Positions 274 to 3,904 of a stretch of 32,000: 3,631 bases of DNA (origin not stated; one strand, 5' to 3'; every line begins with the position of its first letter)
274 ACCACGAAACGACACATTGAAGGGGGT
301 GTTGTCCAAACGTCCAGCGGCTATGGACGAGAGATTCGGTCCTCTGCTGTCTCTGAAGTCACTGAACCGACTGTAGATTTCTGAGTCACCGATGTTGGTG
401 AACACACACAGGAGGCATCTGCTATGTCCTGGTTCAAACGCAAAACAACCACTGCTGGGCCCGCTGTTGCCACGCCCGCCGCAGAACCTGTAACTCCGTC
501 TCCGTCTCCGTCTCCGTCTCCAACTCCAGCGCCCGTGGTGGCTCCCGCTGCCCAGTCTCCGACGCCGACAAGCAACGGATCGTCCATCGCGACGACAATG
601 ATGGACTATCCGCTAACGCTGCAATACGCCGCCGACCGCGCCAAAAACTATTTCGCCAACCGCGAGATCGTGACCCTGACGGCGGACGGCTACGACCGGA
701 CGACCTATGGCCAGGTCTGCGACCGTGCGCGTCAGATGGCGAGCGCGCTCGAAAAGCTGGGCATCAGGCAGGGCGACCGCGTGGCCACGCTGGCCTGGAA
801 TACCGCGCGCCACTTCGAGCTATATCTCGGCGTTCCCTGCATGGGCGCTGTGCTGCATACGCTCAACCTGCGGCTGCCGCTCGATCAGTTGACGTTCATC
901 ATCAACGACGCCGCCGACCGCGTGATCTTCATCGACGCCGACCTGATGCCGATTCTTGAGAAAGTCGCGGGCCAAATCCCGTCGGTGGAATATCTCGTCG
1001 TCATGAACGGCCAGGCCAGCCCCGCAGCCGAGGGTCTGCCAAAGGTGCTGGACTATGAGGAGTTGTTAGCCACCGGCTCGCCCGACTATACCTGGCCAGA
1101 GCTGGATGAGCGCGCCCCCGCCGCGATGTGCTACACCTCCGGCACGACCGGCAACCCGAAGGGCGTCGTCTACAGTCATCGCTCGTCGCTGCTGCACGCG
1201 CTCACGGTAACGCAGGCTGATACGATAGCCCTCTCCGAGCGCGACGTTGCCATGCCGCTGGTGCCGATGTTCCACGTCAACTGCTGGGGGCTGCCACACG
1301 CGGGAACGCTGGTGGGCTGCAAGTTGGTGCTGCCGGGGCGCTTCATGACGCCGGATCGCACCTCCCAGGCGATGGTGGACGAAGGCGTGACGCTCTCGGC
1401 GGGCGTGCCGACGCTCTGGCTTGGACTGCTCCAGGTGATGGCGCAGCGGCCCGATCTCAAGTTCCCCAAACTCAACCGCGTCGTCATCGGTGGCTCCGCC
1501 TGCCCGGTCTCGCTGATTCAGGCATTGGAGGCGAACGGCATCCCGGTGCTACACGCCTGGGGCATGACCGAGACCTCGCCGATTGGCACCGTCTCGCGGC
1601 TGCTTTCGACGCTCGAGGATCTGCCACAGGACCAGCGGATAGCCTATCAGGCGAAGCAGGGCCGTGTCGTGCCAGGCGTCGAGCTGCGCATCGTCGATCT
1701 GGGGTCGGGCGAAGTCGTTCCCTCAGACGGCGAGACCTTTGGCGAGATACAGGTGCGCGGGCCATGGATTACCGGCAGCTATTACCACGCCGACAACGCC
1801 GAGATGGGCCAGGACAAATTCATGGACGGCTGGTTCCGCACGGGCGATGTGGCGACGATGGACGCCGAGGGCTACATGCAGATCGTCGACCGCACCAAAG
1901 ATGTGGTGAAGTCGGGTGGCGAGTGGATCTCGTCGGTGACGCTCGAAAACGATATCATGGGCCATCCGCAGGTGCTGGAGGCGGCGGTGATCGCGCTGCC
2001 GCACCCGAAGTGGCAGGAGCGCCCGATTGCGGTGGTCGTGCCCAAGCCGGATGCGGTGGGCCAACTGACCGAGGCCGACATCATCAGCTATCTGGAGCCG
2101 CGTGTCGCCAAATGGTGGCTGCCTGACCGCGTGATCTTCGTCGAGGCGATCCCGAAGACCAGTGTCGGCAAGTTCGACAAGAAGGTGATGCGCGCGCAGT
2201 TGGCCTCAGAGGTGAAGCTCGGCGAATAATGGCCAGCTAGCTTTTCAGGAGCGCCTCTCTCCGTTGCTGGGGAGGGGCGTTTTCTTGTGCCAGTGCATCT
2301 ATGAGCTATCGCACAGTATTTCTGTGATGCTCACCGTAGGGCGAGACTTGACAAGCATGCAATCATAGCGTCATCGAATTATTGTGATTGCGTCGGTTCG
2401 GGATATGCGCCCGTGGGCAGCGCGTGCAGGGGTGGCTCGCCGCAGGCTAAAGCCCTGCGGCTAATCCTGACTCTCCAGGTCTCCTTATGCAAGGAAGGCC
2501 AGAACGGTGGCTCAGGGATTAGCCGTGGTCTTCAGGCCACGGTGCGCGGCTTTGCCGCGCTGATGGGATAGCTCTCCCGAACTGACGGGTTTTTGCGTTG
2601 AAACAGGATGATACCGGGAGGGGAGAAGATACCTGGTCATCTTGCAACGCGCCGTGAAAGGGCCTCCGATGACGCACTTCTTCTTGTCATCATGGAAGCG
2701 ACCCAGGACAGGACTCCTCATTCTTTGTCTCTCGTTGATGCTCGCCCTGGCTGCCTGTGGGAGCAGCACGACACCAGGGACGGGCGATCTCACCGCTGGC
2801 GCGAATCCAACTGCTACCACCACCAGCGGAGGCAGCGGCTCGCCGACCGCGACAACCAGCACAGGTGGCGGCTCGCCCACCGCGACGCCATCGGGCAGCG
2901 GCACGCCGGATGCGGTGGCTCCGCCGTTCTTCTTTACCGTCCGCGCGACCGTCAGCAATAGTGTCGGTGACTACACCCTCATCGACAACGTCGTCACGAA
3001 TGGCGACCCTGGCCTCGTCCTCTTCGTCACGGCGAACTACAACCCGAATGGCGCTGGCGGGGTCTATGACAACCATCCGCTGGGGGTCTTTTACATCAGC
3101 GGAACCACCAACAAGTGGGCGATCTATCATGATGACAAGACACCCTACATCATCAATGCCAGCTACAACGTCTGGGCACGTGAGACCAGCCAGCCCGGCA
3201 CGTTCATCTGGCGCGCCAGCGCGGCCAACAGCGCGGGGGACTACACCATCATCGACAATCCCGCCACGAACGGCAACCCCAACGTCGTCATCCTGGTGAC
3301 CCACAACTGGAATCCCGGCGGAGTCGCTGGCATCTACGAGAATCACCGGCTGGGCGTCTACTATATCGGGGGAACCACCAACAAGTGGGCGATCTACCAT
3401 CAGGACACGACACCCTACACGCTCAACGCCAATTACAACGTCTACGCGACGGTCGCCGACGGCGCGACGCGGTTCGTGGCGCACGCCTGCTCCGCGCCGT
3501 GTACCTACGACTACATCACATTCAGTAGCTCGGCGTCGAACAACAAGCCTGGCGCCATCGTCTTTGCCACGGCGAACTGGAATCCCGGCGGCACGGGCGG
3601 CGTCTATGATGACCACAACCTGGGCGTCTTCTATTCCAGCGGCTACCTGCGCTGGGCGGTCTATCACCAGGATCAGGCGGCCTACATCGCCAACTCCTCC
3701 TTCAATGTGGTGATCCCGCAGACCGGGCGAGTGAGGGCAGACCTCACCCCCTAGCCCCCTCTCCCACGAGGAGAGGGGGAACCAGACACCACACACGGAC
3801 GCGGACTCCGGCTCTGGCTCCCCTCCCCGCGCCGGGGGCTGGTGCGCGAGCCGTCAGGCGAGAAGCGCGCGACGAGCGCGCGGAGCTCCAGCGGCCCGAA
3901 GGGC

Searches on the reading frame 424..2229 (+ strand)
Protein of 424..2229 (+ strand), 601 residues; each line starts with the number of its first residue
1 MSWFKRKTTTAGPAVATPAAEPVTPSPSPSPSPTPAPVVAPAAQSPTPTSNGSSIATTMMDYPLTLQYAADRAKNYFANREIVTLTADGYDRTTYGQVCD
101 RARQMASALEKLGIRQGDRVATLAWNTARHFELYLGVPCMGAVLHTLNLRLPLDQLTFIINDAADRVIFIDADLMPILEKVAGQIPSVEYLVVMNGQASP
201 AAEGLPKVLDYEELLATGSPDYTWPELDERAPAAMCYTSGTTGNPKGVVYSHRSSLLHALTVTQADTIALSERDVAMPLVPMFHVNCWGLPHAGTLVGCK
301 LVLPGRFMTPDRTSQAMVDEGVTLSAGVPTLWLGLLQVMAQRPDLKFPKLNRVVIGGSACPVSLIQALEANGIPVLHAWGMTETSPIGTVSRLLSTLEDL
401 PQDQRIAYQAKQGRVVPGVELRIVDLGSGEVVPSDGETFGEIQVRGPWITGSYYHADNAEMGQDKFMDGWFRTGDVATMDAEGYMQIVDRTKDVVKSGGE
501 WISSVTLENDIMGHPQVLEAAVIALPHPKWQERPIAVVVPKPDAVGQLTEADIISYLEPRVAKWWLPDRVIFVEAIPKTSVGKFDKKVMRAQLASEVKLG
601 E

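Call 42: search_protein_families(library=pfam, proteins=[window:424-2229:+])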
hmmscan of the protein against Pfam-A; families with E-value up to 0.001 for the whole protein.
window:424-2229:+ (601 aa): 2 families
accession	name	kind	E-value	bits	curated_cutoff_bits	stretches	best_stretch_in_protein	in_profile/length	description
PF00501.34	AMP-binding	-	1.7e-77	261.3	29.9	1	79-454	10-384/384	AMP-binding enzyme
PF13193.12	AMP-binding_C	-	1.2e-18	68.2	24.5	1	507-583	2-76/76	AMP-binding enzyme C-terminal domain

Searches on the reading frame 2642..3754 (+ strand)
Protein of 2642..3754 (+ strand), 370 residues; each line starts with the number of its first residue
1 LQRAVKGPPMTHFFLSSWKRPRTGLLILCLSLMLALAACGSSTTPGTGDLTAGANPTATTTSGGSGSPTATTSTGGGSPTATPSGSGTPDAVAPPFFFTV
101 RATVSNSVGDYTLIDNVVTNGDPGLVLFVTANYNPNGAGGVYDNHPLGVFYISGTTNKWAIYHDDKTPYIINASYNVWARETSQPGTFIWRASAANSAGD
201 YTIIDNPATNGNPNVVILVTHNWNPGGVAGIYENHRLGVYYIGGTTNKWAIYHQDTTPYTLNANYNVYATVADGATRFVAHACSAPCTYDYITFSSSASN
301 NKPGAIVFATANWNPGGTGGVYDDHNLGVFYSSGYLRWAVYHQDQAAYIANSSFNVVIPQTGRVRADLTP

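Call 42: search_protein_families(library=pfam, proteins=[window:2642-3754:+])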
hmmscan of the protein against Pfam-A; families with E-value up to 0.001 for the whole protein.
window:2642-3754:+ (370 aa): 2 families
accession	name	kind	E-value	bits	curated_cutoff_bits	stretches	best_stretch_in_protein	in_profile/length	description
PF24249.1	DUF7452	-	1.9e-68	228.6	28.2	3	155-268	7-117/118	Domain of unknown function (DUF7452)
PF18266.8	Ncstrn_small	-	6e-06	26.8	25.9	0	131-163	107-139/169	Nicastrin small lobe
